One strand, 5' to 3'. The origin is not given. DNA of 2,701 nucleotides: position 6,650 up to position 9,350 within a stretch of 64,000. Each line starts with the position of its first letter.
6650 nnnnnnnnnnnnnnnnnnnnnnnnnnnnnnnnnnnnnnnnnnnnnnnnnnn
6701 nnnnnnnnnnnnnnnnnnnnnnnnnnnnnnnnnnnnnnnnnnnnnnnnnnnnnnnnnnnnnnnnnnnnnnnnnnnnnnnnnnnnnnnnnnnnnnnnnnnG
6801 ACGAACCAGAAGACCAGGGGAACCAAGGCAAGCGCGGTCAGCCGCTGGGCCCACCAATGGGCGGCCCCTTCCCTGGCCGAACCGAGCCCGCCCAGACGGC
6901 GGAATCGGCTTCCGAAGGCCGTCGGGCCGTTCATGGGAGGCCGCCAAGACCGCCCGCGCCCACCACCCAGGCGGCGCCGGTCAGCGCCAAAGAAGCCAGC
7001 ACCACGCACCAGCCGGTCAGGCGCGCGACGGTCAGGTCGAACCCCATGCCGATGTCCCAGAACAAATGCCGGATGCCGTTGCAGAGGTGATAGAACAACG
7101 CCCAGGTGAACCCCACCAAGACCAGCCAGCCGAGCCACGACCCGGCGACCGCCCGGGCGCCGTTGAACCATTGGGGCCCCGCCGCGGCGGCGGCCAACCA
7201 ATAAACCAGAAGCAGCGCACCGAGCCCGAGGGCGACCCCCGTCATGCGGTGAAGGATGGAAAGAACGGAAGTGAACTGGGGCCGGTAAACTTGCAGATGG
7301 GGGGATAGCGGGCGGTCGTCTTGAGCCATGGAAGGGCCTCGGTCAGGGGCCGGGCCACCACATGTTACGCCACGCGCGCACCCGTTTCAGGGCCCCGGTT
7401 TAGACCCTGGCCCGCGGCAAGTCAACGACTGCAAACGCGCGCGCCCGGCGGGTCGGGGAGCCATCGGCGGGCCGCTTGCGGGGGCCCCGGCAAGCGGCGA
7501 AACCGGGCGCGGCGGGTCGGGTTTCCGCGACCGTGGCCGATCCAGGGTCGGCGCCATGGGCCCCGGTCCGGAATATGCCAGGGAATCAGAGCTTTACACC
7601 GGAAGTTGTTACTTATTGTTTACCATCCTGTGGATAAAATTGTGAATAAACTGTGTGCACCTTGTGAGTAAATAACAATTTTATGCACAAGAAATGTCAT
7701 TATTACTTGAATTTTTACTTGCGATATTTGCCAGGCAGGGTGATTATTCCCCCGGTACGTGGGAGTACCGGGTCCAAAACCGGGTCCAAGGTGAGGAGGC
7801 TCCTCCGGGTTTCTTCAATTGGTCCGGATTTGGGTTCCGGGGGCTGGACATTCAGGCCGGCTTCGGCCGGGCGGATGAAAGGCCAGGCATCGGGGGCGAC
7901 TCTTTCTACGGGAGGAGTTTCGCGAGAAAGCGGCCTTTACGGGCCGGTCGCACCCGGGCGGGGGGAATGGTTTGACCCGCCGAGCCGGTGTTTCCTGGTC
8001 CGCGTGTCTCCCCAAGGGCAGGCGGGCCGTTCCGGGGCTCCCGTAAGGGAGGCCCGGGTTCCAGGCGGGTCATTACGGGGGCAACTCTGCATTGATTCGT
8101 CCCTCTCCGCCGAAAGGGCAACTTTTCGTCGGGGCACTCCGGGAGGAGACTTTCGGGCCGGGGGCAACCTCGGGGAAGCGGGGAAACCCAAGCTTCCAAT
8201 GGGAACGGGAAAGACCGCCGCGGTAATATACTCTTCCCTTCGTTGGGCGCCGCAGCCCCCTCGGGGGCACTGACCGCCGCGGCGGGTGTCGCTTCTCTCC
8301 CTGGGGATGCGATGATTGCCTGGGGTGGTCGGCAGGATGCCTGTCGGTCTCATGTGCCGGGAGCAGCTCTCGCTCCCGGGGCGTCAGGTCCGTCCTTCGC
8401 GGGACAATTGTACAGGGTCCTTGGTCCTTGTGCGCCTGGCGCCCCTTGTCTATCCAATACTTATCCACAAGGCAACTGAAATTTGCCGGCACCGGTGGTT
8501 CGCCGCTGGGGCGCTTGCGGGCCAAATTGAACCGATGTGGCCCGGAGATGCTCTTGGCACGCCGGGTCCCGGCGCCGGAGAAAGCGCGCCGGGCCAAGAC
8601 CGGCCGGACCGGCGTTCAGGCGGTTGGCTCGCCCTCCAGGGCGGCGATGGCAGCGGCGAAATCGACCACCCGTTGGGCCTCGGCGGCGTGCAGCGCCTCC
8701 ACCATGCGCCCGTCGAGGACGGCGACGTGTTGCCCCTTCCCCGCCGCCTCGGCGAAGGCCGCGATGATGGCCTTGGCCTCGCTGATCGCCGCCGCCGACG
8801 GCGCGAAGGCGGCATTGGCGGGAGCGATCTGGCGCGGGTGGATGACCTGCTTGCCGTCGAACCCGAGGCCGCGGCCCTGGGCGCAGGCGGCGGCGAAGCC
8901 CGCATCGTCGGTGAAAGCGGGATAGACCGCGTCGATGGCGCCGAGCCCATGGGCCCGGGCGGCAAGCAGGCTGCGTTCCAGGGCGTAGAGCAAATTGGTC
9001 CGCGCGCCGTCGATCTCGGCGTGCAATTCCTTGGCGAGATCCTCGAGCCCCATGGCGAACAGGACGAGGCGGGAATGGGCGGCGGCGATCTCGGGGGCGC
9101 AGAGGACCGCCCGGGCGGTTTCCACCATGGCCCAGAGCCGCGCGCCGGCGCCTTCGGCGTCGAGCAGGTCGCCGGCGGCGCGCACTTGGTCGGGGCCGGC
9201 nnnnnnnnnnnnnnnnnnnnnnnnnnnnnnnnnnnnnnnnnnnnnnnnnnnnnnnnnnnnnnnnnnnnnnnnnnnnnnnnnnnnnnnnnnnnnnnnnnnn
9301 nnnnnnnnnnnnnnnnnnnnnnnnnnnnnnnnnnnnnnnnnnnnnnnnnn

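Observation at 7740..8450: Roughly 700-nt GC-rich, hairpin-dense non-coding segment between the DnaA-box cluster and the citE-like gene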

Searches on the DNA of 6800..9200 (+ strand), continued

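Call 65: search_with_rna_model(model_id=R1, sources=[L091, L092, L093, L094, L095, L096, L097, L098, L099, L100, L101, L102, L103, L104, L105, L106, L107, L108, L109, L110, L111, L112, L113, L114, L115, L116, L117, L118, L119, L120, L121, L122, L123, L124, L125, L126, L127, L128, L129, L130, L131, L132, L133, L134, L135, L136, L137, L138, L139, L140, L141, L142, L143, L144, L145, L146, L147, L148, L149, L150, L151, L152, L153, L154, L155, L156, L157, L158, L159, L160, L161, L162, L163, L164, L165, L166, L167, L168, L169, L170, L171, L172, L173, L174, L175, L176, L177, L178, L179, L180, L181, L182, L183, L184, L185, L186, L187, L188, L189, L190], max_evalue=1)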
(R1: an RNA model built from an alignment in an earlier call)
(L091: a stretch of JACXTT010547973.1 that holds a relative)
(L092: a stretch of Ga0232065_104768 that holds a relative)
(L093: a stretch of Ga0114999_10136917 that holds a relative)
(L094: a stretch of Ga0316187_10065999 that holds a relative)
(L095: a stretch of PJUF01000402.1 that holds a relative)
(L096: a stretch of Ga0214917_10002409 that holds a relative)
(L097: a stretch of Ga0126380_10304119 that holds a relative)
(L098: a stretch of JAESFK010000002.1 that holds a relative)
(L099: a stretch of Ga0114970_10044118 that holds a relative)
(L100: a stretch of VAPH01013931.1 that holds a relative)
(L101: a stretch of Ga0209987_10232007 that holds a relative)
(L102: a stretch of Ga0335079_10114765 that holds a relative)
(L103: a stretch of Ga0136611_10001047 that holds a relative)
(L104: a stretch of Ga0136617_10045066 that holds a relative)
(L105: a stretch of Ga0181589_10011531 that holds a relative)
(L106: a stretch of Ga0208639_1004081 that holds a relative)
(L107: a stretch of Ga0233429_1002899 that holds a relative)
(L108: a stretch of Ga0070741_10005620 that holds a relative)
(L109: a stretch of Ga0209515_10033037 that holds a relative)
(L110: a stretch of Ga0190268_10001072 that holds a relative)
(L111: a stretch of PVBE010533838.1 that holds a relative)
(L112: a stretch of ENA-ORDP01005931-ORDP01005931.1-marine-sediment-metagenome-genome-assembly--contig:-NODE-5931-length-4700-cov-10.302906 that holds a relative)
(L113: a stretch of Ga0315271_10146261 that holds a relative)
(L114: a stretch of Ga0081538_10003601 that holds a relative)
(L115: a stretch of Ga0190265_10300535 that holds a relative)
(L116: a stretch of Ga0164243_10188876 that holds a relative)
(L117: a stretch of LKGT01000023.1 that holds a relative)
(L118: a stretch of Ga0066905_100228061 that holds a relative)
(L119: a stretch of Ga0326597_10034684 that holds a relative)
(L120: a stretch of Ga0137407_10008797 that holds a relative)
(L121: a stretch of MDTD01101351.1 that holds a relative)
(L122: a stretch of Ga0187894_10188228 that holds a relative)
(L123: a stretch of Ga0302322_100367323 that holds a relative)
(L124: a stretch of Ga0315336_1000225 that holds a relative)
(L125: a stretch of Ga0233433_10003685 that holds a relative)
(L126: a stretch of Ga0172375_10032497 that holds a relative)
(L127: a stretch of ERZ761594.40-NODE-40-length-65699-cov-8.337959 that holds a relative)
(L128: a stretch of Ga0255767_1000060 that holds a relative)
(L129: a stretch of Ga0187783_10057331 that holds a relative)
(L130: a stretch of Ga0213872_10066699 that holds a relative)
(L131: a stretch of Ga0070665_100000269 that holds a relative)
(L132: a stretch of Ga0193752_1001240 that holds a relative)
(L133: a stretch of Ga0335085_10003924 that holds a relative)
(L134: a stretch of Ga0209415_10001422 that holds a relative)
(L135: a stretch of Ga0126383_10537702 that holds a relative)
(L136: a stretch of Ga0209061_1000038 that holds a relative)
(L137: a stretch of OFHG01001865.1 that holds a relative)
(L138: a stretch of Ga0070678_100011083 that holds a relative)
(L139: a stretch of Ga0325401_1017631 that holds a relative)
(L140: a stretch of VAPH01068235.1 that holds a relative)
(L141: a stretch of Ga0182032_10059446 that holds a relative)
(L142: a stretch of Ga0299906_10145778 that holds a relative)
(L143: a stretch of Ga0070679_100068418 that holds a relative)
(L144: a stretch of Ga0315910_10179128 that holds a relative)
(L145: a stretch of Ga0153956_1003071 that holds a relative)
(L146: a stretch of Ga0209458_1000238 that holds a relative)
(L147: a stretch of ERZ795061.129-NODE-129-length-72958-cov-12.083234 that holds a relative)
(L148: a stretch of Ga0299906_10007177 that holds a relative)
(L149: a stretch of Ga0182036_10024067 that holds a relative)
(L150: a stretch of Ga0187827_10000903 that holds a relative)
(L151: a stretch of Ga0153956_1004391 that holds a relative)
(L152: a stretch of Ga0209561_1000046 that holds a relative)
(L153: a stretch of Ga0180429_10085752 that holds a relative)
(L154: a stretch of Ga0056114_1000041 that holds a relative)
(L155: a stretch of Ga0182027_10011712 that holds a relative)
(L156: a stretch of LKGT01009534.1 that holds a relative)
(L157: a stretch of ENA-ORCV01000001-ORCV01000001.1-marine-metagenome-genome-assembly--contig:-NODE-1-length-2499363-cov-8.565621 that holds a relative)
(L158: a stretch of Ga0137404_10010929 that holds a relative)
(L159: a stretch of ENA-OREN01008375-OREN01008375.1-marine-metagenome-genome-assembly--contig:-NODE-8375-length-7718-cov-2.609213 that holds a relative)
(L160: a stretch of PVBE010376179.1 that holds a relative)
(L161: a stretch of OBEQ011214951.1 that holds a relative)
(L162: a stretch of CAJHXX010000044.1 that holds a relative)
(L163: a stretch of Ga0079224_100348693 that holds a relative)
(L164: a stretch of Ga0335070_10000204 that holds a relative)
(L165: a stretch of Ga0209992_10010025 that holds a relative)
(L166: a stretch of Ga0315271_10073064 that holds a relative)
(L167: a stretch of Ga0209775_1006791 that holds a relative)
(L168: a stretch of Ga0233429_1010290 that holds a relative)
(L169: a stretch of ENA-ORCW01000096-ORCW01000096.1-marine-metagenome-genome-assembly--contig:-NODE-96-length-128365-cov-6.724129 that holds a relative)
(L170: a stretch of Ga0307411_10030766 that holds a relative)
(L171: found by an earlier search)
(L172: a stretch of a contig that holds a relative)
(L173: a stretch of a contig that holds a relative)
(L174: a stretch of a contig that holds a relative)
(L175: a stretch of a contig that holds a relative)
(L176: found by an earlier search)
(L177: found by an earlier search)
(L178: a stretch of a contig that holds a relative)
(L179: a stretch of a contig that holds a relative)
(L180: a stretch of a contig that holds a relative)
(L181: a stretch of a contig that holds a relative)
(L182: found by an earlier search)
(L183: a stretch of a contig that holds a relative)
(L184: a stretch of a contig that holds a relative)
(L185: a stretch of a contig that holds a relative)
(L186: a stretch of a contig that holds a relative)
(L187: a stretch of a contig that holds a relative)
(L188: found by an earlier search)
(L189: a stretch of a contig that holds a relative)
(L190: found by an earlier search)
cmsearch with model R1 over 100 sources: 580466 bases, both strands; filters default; matches with E-value up to 1: 121.
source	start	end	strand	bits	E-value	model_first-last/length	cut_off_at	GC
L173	499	606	+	112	2.1e-20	1-108/108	no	0.64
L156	3677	3784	-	111.7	2.4e-20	1-108/108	no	0.64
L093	1893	2000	+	108.1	1.3e-19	1-108/108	no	0.65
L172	879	986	-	108.1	1.3e-19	1-108/108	no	0.65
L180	2544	2651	+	107.7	1.6e-19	1-108/108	no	0.64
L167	24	131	+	107.5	1.8e-19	1-108/108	no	0.65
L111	6337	6444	-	105.5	4.5e-19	1-108/108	no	0.69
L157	1944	2051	+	103.4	1.2e-18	1-108/108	no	0.66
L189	1072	1179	-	101.6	2.9e-18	1-108/108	no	0.61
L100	1724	1832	+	101.3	3.2e-18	1-108/108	no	0.67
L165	343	448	-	101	3.8e-18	1-108/108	no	0.65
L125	2699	2804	-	99.7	6.8e-18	1-108/108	no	0.61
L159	3917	4022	+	99.7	6.8e-18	1-108/108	no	0.61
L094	2234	2339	-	98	1.6e-17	1-108/108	no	0.63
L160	7197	7305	-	97.4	2e-17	1-108/108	no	0.6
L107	48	156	+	96.7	2.8e-17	1-108/108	no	0.62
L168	4331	4439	-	96.7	2.8e-17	1-108/108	no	0.61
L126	5278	5387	-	96.5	3e-17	1-108/108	no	0.65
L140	1704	1814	+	95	6.1e-17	1-108/108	no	0.68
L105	2108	2215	+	92.4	2.1e-16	1-108/108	no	0.69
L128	5742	5849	+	92.4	2.1e-16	1-108/108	no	0.69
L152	1194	1300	+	92.4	2.1e-16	1-108/108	no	0.73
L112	2869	2979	-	92.1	2.5e-16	1-108/108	no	0.69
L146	7383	7489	-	89.6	8e-16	1-108/108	no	0.73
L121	85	190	+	89.2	9.6e-16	1-108/108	no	0.58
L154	5958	6067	+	86.9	2.7e-15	1-108/108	no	0.64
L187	837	946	+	86.9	2.7e-15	1-108/108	no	0.64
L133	2090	2195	-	85.3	6e-15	1-108/108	no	0.68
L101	131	236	-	83.6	1.3e-14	1-108/108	no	0.66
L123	88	196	+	83.5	1.4e-14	1-108/108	no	0.69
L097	938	1046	+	83.4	1.5e-14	1-108/108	no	0.67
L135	532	640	-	83.4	1.5e-14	1-108/108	no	0.67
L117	2234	2338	+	82.9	1.8e-14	1-108/108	no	0.68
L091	927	1030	+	82.8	1.9e-14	1-108/108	no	0.69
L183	2072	2179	-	77.6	2.2e-13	1-108/108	no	0.65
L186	446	550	+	75.5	6e-13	1-108/108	no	0.7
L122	915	1008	-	75.1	7e-13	15-108/108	no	0.69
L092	1523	1630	+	70.8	5.3e-12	1-108/108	no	0.74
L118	642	747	-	70.1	7.5e-12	1-108/108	no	0.69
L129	2619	2716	+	69.3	1.1e-11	1-108/108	no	0.65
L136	6415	6516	+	69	1.2e-11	1-108/108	no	0.67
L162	1449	1549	-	65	8.2e-11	1-108/108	no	0.63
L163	610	725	-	64.7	9.4e-11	1-108/108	no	0.66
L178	1075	1174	+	63.6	1.6e-10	1-108/108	no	0.68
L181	398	511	+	63.5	1.7e-10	1-108/108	no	0.7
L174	1429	1528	+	62.8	2.3e-10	1-108/108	no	0.64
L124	5888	5988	-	60.7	6e-10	1-108/108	no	0.61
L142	1681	1784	+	60.3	7.5e-10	1-108/108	no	0.7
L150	4140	4255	-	59.6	1e-09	1-108/108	no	0.61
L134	2867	2968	+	58.3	1.9e-09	1-108/108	no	0.75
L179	10605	10705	+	57.8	2.4e-09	1-108/108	no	0.6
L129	1659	1760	+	55.3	7.6e-09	1-108/108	no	0.74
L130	399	500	-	55.2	8e-09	1-108/108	no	0.72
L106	1590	1706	-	54.3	1.2e-08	1-108/108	no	0.61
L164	1378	1482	-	52.5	2.8e-08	1-108/108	no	0.69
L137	3602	3703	-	49.9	1e-07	1-108/108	no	0.75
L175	1032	1133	+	49.9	1e-07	1-108/108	no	0.75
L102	875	979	-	49.6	1.1e-07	1-108/108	no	0.71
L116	2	119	+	46.6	4.6e-07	1-108/108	no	0.69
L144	184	306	-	42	4e-06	1-108/108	no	0.67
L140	1736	1835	-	36.5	5.3e-05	1-108/108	no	0.61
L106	1566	1672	+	33.9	0.00018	1-108/108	no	0.56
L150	4115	4221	+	31.9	0.00046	1-108/108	no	0.55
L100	1759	1829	-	31.6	0.00053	35-104/108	no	0.68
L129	1694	1756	-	31.1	0.00067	36-104/108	no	0.7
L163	587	688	+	31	0.0007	1-108/108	no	0.63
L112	2846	2946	+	29.9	0.0012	1-108/108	no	0.64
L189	1036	1148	+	29.6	0.0013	1-108/108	no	0.62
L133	2093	2162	+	28.2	0.0026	35-104/108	no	0.69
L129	2650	2713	-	28.2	0.0026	35-104/108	no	0.66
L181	434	532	-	28.2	0.0027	1-108/108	no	0.64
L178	1107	1171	-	28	0.0029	35-104/108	no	0.66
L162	1419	1519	+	28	0.0029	1-108/108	no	0.55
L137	3572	3675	+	27.8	0.0032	1-108/108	no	0.68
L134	2899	3006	-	27.5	0.0036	1-108/108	no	0.69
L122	892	992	+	27.4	0.0038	1-108/108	no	0.59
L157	1975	2077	-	27.2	0.0042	1-108/108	no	0.59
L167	55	158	-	27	0.0046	1-108/108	no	0.62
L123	121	193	-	26.9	0.0047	35-104/108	no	0.7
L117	2268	2334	-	26.8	0.005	36-104/108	no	0.67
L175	1060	1163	-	26.7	0.0052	1-108/108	no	0.68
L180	2575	2675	-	26.3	0.0063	1-108/108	no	0.59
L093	1924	2021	-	26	0.0072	1-108/108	no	0.6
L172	858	955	+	26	0.0072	1-108/108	no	0.6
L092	1557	1626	-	26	0.0072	36-104/108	no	0.76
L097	971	1043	-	25.9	0.0076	35-104/108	no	0.67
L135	535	607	+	25.9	0.0076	35-104/108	no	0.67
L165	319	417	+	25.8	0.008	1-108/108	no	0.6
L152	1224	1347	-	25.5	0.0093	1-108/108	no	0.65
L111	6341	6409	+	25.2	0.01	36-104/108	no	0.72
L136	6447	6512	-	25.2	0.011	36-104/108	no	0.68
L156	3646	3753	+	24.9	0.012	1-108/108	no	0.59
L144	188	270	+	24.9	0.012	36-104/108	no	0.67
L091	956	1053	-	24.5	0.015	1-108/108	no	0.59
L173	530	636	-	23.4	0.025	1-108/108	no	0.61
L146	7386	7455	+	23.3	0.026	35-104/108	no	0.73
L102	878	943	+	23.3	0.026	35-104/108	no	0.74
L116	48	116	-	23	0.03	35-104/108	no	0.71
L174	1457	1556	-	23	0.03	1-108/108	no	0.66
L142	1714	1781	-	22.4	0.039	35-104/108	no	0.69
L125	2679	2773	+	22.2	0.044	1-108/108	no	0.54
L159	3948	4042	-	22.2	0.044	1-108/108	no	0.54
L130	354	467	+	22.2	0.044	1-108/108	no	0.63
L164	1381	1451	+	21.4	0.064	35-104/108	no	0.69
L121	116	220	-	21.3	0.065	1-108/108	no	0.55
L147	2758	2865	+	21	0.075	1-108/108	no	0.66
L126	5281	5352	+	20.8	0.085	35-104/108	no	0.64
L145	4181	4288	+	20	0.12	1-108/108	no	0.67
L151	21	128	+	19.9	0.13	1-108/108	no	0.67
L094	2214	2308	+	19.3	0.17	1-108/108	no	0.57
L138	5278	5379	+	18.9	0.21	1-108/108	no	0.66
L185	1455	1570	+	18.7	0.23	1-108/108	no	0.71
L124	5893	5953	+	18.3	0.27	37-103/108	no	0.61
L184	36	144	-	18.3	0.27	1-108/108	no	0.61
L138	5307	5409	-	17.7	0.35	1-108/108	no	0.72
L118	645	714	+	17.2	0.46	35-104/108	no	0.7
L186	479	547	-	17.1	0.47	35-104/108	no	0.71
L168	4309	4408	+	17.1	0.47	1-108/108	no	0.58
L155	734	828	-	16.6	0.59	1-108/108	no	0.71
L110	2611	2709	-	16.5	0.64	1-108/108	no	0.72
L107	79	177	-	15.9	0.85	1-108/108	no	0.62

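Call 66: search_with_rna_model(model_id=R1, sources=[L191, L192, L193, L194, L195, L196, L197, L198, L199, L200, L201, L202, L203, L204, L205, L206, L207, L208, L209, L210], max_evalue=0.001)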
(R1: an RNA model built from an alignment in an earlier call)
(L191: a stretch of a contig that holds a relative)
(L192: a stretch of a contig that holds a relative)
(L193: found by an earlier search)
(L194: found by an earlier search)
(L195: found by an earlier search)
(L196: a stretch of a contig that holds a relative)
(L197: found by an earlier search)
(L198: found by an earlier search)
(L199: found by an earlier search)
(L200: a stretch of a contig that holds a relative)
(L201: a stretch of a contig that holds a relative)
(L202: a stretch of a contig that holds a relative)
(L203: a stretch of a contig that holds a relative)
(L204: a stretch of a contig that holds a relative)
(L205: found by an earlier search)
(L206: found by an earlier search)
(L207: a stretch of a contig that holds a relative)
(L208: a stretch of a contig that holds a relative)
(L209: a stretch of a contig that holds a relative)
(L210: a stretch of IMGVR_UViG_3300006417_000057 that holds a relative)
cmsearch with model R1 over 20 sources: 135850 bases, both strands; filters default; matches with E-value up to 0.001: 13.
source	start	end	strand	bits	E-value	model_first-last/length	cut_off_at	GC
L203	1108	1215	+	111.6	5.9e-21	1-108/108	no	0.65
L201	2530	2637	-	110.7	9e-21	1-108/108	no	0.65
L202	2449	2556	+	105.5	1.1e-19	1-108/108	no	0.65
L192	136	241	-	99.7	1.6e-18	1-108/108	no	0.61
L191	7206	7311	-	97.5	4.5e-18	1-108/108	no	0.71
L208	2069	2176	-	92.6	4.5e-17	1-108/108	no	0.66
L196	1089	1193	+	84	2.6e-15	1-108/108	no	0.67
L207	1171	1275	-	77.9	4.4e-14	1-108/108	no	0.7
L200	1825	1931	+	70.2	1.6e-12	1-108/108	no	0.73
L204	10728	10826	+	64.1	3e-11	1-108/108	no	0.7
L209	1286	1405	-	41.4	1.3e-06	1-108/108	no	0.65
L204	10761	10823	-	30.5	0.00021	35-104/108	no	0.65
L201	2499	2606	+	27.5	0.00085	1-108/108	no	0.62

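Call 69: search_rna_families(sources=[L100, L111, L093, L017, L025, L019, L134, L157, L028], threshold=gathering)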
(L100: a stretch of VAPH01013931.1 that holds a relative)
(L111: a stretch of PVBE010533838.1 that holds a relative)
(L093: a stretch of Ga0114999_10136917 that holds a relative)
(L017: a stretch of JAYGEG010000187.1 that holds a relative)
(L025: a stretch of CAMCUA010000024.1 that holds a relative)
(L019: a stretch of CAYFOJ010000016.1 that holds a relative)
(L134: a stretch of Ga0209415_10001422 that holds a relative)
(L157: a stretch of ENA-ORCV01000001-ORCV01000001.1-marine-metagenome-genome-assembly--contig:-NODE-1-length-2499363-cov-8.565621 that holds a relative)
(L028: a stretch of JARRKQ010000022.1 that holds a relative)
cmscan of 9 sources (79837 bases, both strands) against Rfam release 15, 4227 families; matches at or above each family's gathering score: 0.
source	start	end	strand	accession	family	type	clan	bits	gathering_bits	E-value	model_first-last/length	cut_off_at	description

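Call 72: search_rna_families(source=window, start=8340, end=8470, threshold=evalue, max_evalue=10, show_alignments=2)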
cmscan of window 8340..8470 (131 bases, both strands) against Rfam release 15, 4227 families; matches with E-value up to 10: 0.
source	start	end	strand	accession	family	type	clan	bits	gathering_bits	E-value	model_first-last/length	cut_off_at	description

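Call 73: search_rna_families(sources=[L093, L157, L130, L091, L097, L118, L142, L175, L178, L192, L207, L101], threshold=evalue, max_evalue=5)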
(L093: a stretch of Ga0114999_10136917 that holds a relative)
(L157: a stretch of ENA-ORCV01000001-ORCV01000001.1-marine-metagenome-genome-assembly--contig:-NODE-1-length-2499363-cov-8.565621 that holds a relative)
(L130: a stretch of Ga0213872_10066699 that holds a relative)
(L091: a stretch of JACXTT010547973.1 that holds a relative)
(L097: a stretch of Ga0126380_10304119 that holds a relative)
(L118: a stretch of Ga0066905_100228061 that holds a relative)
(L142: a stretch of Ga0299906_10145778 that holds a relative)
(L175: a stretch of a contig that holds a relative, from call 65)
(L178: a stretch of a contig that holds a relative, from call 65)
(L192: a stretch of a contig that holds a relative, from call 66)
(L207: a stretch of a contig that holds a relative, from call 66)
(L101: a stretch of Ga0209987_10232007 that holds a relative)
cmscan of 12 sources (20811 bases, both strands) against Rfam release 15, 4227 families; matches with E-value up to 5: 4.
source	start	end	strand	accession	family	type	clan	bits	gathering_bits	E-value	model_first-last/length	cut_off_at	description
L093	1931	1993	+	RF02915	DUF3800-VI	Cis-reg;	-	31.7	35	0.0049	1-52/52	no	DUF3800-VI RNA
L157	1982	2044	+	RF02915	DUF3800-VI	Cis-reg;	-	28.5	35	0.036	1-52/52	no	DUF3800-VI RNA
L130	406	460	-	RF02915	DUF3800-VI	Cis-reg;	-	21.5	35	2.7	1-52/52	no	DUF3800-VI RNA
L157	1394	1461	-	RF00665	mir-290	Gene; miRNA;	CL00096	21.1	51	4.6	1-70/70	no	mir-290 microRNA precursor family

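Call 84: search_dna_similar(query=window:7600-8480:+, collection=plasmids, mode=distant, max_rows=10)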
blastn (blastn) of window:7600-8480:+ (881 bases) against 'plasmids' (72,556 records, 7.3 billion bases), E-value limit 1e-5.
No match.

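Call 85: search_dna_similar(query=window:7600-8480:+, collection=phages, mode=distant, max_rows=10)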
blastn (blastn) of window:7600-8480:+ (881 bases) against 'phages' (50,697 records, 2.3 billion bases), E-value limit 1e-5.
No match.
